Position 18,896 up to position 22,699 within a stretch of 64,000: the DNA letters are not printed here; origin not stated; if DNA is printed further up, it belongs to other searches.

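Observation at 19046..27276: Polysaccharide acetylation and export module (TPR plus beta-barrel, MBOAT, small TM protein, SGNH protein, secreted hydrolase candidate) without an adjacent synthase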

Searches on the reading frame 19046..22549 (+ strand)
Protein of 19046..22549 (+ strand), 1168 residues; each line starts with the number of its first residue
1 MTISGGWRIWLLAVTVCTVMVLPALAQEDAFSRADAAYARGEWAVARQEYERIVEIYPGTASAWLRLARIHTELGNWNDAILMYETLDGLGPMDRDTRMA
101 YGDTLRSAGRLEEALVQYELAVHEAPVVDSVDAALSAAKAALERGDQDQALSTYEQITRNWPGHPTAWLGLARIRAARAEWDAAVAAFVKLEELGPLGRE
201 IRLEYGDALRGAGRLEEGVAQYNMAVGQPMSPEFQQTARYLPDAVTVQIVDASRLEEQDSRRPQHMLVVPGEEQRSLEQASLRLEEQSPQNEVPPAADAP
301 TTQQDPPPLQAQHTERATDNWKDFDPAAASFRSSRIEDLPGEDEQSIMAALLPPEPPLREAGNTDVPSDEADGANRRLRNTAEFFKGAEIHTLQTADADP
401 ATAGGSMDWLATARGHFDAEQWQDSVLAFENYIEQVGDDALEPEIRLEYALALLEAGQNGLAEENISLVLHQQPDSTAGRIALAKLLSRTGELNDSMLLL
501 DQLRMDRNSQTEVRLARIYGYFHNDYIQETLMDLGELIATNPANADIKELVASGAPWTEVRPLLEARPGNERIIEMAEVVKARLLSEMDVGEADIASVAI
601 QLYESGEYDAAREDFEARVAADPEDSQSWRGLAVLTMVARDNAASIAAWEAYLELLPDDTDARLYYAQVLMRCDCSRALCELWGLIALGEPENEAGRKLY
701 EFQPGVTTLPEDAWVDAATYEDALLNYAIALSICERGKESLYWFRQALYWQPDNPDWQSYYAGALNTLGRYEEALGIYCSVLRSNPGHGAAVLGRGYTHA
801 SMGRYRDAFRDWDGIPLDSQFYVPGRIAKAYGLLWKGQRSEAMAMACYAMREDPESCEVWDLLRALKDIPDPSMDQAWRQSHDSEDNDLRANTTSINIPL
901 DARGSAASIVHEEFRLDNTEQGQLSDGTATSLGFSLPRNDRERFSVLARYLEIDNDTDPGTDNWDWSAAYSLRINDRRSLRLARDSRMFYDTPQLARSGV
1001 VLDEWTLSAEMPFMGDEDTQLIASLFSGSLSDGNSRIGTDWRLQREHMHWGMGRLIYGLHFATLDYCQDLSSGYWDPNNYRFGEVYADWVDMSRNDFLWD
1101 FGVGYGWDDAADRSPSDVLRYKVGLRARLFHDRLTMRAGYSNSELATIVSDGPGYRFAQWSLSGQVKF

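Call 8: search_protein_families(library=pfam, proteins=[window:19046-22549:+], max_evalue=0.01)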
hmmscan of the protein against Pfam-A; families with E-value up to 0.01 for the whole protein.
window:19046-22549:+ (1168 aa): 21 families
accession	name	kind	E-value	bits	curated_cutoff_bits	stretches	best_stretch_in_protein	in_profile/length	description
PF13432.12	TPR_16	-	1.1e-32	112.5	32.7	5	33-87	3-57/65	Tetratricopeptide repeat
PF14559.12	TPR_19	-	5.1e-27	94.4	25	4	38-93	2-57/68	Tetratricopeptide repeat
PF13428.12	TPR_14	-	2.6e-25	86.7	23.5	3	132-174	2-44/44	Tetratricopeptide repeat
PF23914.1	TPR_CcmH_CycH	-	7.9e-19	68.5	42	2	618-672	42-96/158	Cytochrome c-type biogenesis protein H TPR domain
PF07719.23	TPR_2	-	7e-11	41.8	27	0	31-59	5-33/34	Tetratricopeptide repeat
PF13431.12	TPR_17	-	2.2e-09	37.3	24.4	0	50-81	2-33/34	Tetratricopeptide repeat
PF13174.12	TPR_6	-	1.1e-08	35.6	26.3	0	132-163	1-32/33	Tetratricopeptide repeat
PF13371.12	TPR_9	-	1.8e-08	34.7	35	0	605-664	8-67/73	Tetratricopeptide repeat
PF00515.34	TPR_1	-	2.3e-07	30.8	27.8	0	61-85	1-25/34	Tetratricopeptide repeat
PF14561.12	TPR_20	-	4.8e-07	30.5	25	0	613-659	9-52/90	Tetratricopeptide repeat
PF13414.12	TPR_11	-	8.6e-07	29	26.8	0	102-121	1-20/42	TPR repeat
PF09976.15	TPR_21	-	2.5e-06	27.8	25.5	0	133-228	78-175/193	Tetratricopeptide repeat-like domain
PF13424.12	TPR_12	-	2.6e-06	28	30.1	1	33-85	9-69/77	Tetratricopeptide repeat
PF13176.12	TPR_7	-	2.1e-05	24.7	27.9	0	63-86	1-24/36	Tetratricopeptide repeat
PF12895.13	ANAPC3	-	5.1e-05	23.9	27.2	0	28-85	24-80/82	Anaphase-promoting complex, cyclosome, subunit 3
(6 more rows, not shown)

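Call 9: search_protein_families(library=ncbifam, proteins=[window:19046-22549:+], max_evalue=0.01)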
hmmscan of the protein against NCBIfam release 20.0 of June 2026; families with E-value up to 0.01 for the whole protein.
window:19046-22549:+ (1168 aa): 20 families
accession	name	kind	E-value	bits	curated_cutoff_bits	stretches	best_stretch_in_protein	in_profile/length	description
TIGR02917.1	PEP_TPR_lipo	equivalog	5.1e-21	74.3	312.2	1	30-185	502-655/899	XrtA/PEP-CTERM system TPR-repeat protein PrsT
TIGR02521.1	type_IV_pilW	equivalog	4.2e-18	65.7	154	1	38-193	42-197/234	type IV pilus biogenesis/stability protein PilW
TIGR02552.1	LcrH_SycD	equivalog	1.2e-17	63.9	104.8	2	594-674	20-100/136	SycD/LcrH family type III secretion system chaperone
NF033920.0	C39_PA2778_fam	equivalog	3.5e-16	59.4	150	2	125-219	150-244/255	PA2778 family cysteine peptidase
TIGR03939.1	PGA_TPR_OMP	equivalog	6.7e-14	51.1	366.65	0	761-891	92-228/800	poly-beta-1,6 N-acetyl-D-glucosamine export porin PgaA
TIGR02795.1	tol_pal_ybgF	equivalog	4.1e-13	50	90.1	1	100-167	44-112/119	tol-pal system protein YbgF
NF033762.1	social_mot_Tgl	equivalog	7.2e-12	45.2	225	0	725-860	33-173/252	social motility TPR repeat lipoprotein Tgl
NF040959.1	MamA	equivalog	3e-11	43.2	200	1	105-227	47-167/204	magnetosome protein MamA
NF040561.1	PrimPol_Msp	equivalog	7.9e-09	34.6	200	1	25-77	23-75/515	CRISPR-associated primase-polymerase type A1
NF053607.1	CHU_0125_OmpA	equivalog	3.3e-08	32.5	620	1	17-128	9-120/639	CHU_0125 family OmpA-like outer membrane integrity protein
TIGR04510.1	mod_pep_cyc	subfamily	7.8e-07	28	400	1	29-81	400-452/814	putative peptide modification system cyclase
NF047371.1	FlcA_CTERM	equivalog_domain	1.9e-06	26.7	300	1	36-105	164-235/646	periplasmic flagellar collar protein FlcA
NF052230.1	T9SS_PorE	exception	4.8e-06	25.1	600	1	13-146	4-142/648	PorE family type IX secretion system protein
TIGR03302.1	OM_YfiO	subfamily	9.1e-06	25.3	81.4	0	27-73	33-82/239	outer membrane protein assembly factor BamD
NF033758.1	gliding_GltE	equivalog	1.6e-05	24.1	225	0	581-678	76-173/411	adventurous gliding motility TPR repeat lipoprotein GltE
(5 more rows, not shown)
